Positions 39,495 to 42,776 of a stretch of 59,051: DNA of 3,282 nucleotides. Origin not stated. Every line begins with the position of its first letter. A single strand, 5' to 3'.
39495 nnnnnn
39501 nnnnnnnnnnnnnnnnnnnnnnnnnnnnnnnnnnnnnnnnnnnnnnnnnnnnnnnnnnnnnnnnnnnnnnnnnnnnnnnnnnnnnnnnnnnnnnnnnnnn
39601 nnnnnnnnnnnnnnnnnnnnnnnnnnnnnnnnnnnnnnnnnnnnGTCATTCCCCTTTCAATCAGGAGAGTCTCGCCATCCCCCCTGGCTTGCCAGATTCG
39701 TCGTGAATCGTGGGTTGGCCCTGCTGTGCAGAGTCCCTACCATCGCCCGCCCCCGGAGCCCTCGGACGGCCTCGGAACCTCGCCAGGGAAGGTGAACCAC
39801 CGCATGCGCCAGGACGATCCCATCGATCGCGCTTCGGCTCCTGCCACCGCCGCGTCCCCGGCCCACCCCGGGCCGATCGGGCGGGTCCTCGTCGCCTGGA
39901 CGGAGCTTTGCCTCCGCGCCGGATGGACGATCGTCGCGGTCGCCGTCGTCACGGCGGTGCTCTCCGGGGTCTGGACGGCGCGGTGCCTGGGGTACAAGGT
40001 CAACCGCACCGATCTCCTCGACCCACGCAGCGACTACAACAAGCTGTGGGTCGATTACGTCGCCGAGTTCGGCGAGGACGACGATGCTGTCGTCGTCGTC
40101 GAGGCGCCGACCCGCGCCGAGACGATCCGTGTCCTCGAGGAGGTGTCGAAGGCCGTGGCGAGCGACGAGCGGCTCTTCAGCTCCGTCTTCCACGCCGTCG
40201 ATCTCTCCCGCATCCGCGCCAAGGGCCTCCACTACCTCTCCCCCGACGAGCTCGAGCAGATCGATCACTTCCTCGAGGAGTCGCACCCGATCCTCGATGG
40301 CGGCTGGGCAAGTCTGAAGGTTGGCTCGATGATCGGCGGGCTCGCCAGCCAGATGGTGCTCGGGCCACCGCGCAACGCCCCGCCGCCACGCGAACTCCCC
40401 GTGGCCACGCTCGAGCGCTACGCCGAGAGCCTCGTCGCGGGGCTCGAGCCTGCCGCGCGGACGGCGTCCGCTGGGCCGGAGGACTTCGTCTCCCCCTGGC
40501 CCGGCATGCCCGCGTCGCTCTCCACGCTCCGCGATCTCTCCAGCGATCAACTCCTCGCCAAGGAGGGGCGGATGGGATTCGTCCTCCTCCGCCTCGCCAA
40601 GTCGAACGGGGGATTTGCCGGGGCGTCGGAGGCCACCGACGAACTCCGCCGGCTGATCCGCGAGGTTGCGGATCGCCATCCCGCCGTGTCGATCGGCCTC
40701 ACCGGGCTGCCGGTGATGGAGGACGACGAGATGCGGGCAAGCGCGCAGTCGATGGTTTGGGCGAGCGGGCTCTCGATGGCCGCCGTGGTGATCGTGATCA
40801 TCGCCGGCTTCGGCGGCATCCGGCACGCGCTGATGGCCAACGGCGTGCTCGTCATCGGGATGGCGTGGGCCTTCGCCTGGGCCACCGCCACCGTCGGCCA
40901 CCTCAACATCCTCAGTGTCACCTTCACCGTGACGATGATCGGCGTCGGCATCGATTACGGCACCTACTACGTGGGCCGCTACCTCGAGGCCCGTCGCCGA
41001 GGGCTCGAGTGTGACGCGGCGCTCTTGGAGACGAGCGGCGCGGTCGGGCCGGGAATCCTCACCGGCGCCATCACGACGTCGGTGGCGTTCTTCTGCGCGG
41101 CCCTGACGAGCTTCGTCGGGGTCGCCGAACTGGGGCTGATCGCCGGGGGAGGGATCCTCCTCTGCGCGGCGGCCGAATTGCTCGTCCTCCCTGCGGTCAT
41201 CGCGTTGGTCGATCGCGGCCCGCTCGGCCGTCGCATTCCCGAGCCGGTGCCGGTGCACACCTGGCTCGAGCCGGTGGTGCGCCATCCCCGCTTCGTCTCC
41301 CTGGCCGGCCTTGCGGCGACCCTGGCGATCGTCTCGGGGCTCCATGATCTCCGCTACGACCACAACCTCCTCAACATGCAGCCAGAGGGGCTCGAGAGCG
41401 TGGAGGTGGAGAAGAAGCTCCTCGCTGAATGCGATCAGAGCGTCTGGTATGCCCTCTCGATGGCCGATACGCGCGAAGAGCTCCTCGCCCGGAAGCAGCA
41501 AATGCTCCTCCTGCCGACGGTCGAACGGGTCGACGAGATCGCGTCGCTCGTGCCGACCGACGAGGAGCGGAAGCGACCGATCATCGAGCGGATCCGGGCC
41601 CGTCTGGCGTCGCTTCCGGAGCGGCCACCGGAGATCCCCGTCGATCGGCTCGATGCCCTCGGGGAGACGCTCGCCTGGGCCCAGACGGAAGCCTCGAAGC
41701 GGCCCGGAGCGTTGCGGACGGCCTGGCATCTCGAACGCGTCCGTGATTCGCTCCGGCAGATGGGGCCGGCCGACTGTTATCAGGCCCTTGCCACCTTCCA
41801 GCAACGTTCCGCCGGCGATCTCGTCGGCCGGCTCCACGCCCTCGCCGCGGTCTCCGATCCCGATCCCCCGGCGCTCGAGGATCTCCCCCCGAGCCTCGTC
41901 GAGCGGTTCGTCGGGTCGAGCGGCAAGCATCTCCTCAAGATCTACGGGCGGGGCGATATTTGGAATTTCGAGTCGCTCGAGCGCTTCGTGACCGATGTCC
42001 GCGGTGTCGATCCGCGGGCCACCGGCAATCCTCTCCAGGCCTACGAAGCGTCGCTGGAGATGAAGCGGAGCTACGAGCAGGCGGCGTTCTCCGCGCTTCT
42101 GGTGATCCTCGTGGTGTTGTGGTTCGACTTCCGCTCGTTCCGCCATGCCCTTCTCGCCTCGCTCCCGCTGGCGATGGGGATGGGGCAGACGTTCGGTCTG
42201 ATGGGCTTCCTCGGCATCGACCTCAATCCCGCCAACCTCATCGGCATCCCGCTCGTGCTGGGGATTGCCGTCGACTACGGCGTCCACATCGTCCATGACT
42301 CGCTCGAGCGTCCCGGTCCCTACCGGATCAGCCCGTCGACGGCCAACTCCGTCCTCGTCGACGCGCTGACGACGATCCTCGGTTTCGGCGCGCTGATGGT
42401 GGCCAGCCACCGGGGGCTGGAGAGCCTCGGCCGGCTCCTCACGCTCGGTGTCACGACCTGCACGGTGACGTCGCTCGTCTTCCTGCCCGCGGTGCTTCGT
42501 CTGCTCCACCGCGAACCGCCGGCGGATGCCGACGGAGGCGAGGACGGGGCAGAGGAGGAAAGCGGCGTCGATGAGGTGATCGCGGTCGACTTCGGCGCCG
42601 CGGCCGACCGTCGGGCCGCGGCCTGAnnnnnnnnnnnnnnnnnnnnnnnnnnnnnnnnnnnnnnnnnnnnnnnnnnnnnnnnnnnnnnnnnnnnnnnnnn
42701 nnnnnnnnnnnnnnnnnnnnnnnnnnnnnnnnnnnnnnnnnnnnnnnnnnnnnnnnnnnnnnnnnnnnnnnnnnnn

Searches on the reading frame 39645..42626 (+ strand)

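Call 13: search_protein_families(library=pfam, proteins=[window:39645-42626:+], max_evalue=0.001)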
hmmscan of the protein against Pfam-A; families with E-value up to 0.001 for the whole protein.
window:39645-42626:+ (993 aa): 1 family
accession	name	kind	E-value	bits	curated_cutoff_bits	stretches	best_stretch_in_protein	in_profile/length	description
PF03176.21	MMPL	-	4.3e-30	105.2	20.5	2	300-548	77-330/333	MMPL family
